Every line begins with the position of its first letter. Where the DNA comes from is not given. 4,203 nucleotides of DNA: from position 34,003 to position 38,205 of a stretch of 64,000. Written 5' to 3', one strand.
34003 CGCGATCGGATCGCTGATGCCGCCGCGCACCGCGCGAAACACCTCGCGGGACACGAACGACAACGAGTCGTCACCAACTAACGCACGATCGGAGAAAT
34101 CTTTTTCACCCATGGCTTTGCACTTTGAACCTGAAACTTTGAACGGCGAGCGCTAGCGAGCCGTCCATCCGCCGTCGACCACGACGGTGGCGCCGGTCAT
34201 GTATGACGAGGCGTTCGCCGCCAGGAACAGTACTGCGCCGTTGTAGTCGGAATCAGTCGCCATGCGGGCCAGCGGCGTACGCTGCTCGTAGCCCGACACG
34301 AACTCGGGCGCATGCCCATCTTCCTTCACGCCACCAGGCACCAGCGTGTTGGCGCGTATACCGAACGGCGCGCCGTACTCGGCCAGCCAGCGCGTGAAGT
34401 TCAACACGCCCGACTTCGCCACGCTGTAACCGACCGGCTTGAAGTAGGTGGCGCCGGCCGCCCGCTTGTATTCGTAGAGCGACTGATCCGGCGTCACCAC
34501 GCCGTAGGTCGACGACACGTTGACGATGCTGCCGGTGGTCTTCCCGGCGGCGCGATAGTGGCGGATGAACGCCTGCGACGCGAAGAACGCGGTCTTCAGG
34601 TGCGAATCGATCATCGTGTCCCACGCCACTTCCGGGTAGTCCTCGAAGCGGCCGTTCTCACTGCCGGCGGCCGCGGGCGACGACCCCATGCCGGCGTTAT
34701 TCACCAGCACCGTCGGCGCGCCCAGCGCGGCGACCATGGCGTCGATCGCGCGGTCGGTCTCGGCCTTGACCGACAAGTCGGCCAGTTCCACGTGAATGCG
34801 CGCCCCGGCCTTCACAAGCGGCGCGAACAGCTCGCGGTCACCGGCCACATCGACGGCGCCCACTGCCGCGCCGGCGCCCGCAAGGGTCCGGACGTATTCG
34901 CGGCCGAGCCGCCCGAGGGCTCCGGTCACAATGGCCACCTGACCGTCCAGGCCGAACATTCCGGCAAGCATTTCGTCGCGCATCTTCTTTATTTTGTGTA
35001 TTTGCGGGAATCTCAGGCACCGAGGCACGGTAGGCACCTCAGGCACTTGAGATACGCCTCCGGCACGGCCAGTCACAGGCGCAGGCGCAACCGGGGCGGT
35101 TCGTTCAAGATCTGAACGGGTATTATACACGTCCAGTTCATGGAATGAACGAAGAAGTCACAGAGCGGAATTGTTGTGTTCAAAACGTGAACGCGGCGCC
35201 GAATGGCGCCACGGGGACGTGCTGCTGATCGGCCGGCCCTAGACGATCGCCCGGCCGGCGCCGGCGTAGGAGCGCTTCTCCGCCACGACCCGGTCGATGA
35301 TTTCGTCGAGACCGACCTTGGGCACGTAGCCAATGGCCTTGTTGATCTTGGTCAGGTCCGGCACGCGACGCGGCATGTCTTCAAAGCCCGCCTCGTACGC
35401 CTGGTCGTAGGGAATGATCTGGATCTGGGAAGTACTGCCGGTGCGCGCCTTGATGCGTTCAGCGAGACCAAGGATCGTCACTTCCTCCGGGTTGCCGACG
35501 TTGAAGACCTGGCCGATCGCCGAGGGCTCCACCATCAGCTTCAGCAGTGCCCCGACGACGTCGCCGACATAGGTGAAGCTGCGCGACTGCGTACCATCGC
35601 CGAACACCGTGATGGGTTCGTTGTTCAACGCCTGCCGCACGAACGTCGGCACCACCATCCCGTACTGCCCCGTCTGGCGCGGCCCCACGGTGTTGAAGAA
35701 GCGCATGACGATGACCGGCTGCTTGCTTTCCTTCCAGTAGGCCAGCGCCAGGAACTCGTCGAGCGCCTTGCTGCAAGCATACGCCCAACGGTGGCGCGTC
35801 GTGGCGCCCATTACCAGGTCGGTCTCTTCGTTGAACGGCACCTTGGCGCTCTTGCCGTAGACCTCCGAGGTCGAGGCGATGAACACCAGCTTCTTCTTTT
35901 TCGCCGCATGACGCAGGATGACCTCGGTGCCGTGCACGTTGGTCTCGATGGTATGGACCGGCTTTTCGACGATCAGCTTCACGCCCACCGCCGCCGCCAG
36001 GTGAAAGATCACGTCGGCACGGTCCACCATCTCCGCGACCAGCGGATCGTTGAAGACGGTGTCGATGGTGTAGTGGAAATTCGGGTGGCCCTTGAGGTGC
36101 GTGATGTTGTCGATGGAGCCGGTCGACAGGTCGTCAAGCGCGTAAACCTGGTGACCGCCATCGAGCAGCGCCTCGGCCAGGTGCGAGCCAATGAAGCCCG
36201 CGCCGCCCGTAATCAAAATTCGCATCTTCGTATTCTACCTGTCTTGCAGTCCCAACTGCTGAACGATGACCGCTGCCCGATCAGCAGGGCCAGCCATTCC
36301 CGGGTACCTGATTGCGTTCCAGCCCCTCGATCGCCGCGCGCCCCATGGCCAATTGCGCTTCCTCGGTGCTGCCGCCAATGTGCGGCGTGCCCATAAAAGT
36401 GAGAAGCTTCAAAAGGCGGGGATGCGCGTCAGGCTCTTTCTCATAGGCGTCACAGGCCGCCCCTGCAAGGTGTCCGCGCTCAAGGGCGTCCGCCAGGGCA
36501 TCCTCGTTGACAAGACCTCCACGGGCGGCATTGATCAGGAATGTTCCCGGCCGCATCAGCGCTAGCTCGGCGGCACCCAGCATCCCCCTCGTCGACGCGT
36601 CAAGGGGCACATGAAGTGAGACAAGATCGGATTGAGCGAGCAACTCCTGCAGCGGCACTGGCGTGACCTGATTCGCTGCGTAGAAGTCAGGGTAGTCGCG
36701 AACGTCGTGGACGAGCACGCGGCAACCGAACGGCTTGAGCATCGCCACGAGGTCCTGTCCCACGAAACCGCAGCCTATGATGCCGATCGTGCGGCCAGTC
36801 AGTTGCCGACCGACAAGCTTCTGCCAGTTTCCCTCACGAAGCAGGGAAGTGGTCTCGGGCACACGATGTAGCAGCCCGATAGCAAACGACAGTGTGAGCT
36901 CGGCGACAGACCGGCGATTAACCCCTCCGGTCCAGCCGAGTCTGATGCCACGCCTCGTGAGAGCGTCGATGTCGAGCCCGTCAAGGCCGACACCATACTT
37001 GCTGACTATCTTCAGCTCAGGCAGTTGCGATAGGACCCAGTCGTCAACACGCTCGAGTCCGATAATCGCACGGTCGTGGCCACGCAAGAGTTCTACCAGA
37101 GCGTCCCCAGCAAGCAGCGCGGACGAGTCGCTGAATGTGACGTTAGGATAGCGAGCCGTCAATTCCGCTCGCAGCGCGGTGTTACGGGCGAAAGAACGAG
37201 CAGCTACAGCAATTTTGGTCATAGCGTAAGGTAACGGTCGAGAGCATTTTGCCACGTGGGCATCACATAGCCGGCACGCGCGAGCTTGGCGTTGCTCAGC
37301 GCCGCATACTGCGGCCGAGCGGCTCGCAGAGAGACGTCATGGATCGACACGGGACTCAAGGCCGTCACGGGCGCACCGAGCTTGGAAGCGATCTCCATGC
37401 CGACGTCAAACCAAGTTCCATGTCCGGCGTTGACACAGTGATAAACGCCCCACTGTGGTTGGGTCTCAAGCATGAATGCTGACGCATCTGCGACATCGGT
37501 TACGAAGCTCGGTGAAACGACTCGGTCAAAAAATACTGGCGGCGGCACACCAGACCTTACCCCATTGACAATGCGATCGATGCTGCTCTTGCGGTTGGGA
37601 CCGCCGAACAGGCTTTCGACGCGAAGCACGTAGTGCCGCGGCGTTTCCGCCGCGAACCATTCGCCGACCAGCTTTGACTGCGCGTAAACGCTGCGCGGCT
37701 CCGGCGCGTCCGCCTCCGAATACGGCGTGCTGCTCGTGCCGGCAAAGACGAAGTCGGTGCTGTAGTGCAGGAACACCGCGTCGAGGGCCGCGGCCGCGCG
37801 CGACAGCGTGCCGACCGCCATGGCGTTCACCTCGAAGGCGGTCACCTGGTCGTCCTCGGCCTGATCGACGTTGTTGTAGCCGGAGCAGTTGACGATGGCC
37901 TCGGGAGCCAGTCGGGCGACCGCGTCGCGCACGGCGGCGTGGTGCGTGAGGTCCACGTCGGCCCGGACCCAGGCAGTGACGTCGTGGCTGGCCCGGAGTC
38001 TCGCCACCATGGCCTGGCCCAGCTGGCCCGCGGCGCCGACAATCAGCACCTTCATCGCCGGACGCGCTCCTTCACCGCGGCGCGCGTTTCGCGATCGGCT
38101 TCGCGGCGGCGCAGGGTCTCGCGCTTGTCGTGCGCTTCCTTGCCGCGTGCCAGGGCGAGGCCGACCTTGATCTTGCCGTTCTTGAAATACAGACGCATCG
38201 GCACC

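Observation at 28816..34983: CMP-sugar module without a NeuB-type synthase: fused transketolase + aldehyde dehydrogenase + NeuC-like + NeuA-like + SDR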

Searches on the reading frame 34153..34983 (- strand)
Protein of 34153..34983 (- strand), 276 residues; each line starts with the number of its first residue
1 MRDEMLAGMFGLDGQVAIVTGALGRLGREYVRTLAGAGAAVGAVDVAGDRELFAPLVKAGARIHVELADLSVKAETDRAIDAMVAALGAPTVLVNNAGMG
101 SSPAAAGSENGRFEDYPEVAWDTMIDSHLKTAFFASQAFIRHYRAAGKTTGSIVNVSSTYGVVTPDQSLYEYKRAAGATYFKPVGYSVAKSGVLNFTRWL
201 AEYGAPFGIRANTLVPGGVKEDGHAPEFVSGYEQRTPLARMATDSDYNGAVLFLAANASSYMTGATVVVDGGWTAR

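Call 4: search_protein_families(library=pfam, proteins=[window:34153-34983:-], max_evalue=0.001)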
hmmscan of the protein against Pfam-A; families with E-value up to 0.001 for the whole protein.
window:34153-34983:- (276 aa): 3 families
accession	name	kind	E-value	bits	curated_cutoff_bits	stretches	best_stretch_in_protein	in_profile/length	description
PF13561.12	adh_short_C2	-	2.4e-34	119.4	27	1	26-274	8-236/236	Enoyl-(Acyl carrier protein) reductase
PF00106.31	adh_short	-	1.6e-28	100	26.6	1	15-222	1-185/195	short chain dehydrogenase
PF08659.16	KR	-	0.00013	22.4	22.6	1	17-93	3-85/180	KR domain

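Call 5: search_protein_families(library=ncbifam, proteins=[window:34153-34983:-], max_evalue=0.001)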
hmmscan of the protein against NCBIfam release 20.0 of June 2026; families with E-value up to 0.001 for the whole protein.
window:34153-34983:- (276 aa): 189 families (the best 25 are shown)
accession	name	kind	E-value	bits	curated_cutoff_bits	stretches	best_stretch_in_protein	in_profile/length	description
NF006619.0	PRK09186.1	equivalog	5.1e-37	127.9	255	1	12-274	2-255/256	oxidoreductase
NF006070.0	PRK08213.1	subfamily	4.3e-36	124.8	279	1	6-275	4-258/259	gluconate 5-dehydrogenase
TIGR01832.1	kduD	equivalog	3.4e-34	118.5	338.85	1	10-276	1-248/248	2-dehydro-3-deoxy-D-gluconate 5-dehydrogenase KduD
NF005559.1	PRK07231.1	subfamily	5.5e-32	111.2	215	1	12-274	2-248/249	glucose 1-dehydrogenase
NF004774.0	PRK06114.1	equivalog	7.2e-32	110.7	360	1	7-275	9-261/262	SDR family oxidoreductase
NF006132.0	PRK08277.1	subfamily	1.3e-31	110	281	1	7-275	3-276/280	D-mannonate oxidoreductase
NF052558.1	MBtsdlDhBudC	equivalog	2.1e-31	109.4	270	1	13-275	2-243/250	meso-2,3-butanediol dehydrogenase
NF004198.0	PRK05653.1-3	equivalog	2.7e-31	108.9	296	1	12-273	5-246/248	3-oxoacyl-ACP reductase FabG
NF009466.0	PRK12826.1-2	subfamily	1.3e-30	106.7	222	1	15-273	4-244/248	3-oxoacyl-ACP reductase FabG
NF004791.0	PRK06138.1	equivalog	2.9e-30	105.4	312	1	12-275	3-251/252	SDR family oxidoreductase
NF006528.0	PRK08993.1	subfamily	4.6e-30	104.9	430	1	6-276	2-253/253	2-dehydro-3-deoxy-D-gluconate 5-dehydrogenase KduD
NF005446.0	PRK07035.1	equivalog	9.1e-30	103.8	373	1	8-274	5-254/255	SDR family oxidoreductase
NF004197.0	PRK05653.1-1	equivalog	1.2e-29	103.7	332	1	12-274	5-247/249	3-oxoacyl-ACP reductase FabG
TIGR01963.1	PHB_DH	subfamily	1.8e-29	102.8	307.05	2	15-220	2-184/255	3-hydroxybutyrate dehydrogenase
NF009093.0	PRK12429.1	subfamily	2.1e-29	102.6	258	2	12-220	3-188/259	3-hydroxybutyrate dehydrogenase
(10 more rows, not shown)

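Call 23: search_solved_structures(query=window:34153-34983:-, max_evalue=1e-20)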
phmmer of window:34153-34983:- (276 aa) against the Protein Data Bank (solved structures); distinct sequences matched with E-value up to 1e-20: 6.
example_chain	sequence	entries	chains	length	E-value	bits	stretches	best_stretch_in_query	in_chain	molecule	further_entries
6uh2_A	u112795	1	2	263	3e-29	105.6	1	15-274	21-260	Short chain dehydrogenase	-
4z9y_A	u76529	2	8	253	1e-23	87.5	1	6-276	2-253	2-deoxy-D-gluconate 3-dehydrogenase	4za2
6le3_E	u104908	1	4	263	1.5e-23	86.9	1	9-276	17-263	Gluconate 5-dehydrogenase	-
8wwf_A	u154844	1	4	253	4.1e-23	85.5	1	9-276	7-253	(R)-DHPS dehydrogenase HpsO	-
3woh_A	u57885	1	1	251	8.2e-22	81.2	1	7-273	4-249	SiaM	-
1nff_A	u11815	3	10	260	2.5e-21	79.6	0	12-275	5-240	Putative oxidoreductase Rv2002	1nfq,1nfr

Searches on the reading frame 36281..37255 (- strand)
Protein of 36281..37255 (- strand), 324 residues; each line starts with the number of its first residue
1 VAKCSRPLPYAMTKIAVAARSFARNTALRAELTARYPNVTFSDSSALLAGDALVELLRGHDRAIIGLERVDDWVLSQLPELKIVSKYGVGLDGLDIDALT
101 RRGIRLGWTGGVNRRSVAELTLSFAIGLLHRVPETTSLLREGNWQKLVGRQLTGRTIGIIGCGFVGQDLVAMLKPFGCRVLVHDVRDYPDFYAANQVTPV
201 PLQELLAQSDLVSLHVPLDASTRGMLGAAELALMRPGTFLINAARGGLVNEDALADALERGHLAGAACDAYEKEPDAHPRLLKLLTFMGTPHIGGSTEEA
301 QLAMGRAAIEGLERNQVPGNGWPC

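Call 9: search_protein_families(library=pfam, proteins=[window:36281-37255:-], max_evalue=0.0001)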
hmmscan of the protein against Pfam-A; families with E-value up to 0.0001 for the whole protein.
window:36281-37255:- (324 aa): 2 families
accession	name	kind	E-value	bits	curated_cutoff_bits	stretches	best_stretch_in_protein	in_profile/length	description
PF02826.25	2-Hacid_dh_C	-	1.4e-50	171.5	25.1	1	123-294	2-178/178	D-isomer specific 2-hydroxyacid dehydrogenase, NAD binding domain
PF00389.36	2-Hacid_dh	-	1.9e-19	70.1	24.6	1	35-312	19-120/134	D-isomer specific 2-hydroxyacid dehydrogenase, catalytic domain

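Call 38: search_protein_families(library=ncbifam, proteins=[window:36281-37255:-], max_evalue=0.00001)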
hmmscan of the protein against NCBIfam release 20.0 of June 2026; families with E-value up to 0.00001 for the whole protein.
window:36281-37255:- (324 aa): 21 families
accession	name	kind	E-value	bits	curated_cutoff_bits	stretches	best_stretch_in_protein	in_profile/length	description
TIGR01327.1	PGDH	equivalog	2.6e-59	201.4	454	1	68-309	50-294/525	phosphoglycerate dehydrogenase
NF008759.0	PRK11790.1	equivalog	3.5e-54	184.1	404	1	34-310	31-311/410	phosphoglycerate dehydrogenase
NF009714.1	PRK13243.1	equivalog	2.9e-51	174.8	455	1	45-310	31-307/332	glyoxylate reductase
NF005069.0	PRK06487.1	equivalog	6e-47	160.2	448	1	51-294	40-289/320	2-hydroxyacid dehydrogenase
NF011938.0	PRK15409.1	equivalog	1.8e-39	135.7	492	1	66-312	52-305/324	glyoxylate/hydroxypyruvate reductase GhrB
NF001309.0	PRK00257.1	equivalog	6.8e-36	124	434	1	80-301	58-263/379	4-phosphoerythronate dehydrogenase PdxB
NF006263.0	PRK08410.1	equivalog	4e-34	118.4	389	1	69-302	52-293/311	D-2-hydroxyacid dehydrogenase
NF000492.1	vanH_gen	exception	2e-33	115.8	540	1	81-274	67-255/312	D-lactate dehydrogenase VanH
NF005750.0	PRK07574.1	equivalog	7.6e-33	114.1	329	1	77-305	111-346/386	NAD-dependent formate dehydrogenase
NF005387.0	PRK06932.1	equivalog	1.4e-30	106.4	492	1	71-294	56-288/314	2-hydroxyacid dehydrogenase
NF041369.1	Dhydh_Halo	equivalog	1.5e-30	106.4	400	1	88-304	63-283/305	D-2-hydroxyacid dehydrogenase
NF000371.1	vanH_Agroup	exception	2.6e-27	95.9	700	1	81-274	72-260/322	VanH-A/VanH-Pt family D-lactate dehydrogenase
NF000112.1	vanH-Amyco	exception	1.5e-26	93.4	625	1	73-274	86-284/348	VanH-AOV family D-lactate dehydrogenase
NF000151.1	vanH-Ac1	exception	6.4e-26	91.5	750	1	82-274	104-291/351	D-lactate dehydrogenase VanH-Ac1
NF000004.1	vanH-D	exception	2.3e-25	89.4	550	1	81-274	73-261/323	D-lactate dehydrogenase VanH-D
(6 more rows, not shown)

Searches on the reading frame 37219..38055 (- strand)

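Call 20: search_protein_families(library=pfam, proteins=[window:37219-38055:-], max_evalue=0.00001)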
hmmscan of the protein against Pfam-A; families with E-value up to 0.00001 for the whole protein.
window:37219-38055:- (278 aa): 3 families
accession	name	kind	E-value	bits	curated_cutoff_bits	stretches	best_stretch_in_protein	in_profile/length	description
PF04321.23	RmlD_sub_bind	-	1.7e-68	231.3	27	1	1-276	1-282/287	RmlD substrate binding domain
PF01370.27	Epimerase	-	1.3e-23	84.1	20.9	1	3-200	1-229/240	NAD dependent epimerase/dehydratase family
PF16363.11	GDP_Man_Dehyd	-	2.2e-14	54.1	27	1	33-144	58-173/332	GDP-mannose 4,6 dehydratase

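Call 38: search_protein_families(library=ncbifam, proteins=[window:37219-38055:-], max_evalue=0.00001)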
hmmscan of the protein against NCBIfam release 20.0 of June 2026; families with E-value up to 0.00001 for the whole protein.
window:37219-38055:- (278 aa): 6 families
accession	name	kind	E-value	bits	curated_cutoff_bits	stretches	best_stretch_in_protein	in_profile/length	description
TIGR01214.1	rmlD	equivalog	1.3e-64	218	224.05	1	2-276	1-282/285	dTDP-4-dehydrorhamnose reductase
NF007440.0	PRK09987.1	equivalog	3.4e-31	108.6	308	1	1-277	1-291/299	dTDP-4-dehydrorhamnose reductase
TIGR01181.1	dTDP_gluc_dehyt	equivalog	4.5e-08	32.5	365.1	1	20-206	43-241/321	dTDP-glucose 4,6-dehydratase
NF005754.0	PRK07578.1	equivalog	4e-07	30.1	167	1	1-73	1-78/200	short chain dehydrogenase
TIGR01179.1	galE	equivalog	5.2e-07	28.8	262.3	1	19-137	39-158/332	UDP-glucose 4-epimerase GalE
TIGR02197.1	heptose_epim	equivalog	8.2e-06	25.2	274.6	0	64-131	78-145/316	ADP-glyceromanno-heptose 6-epimerase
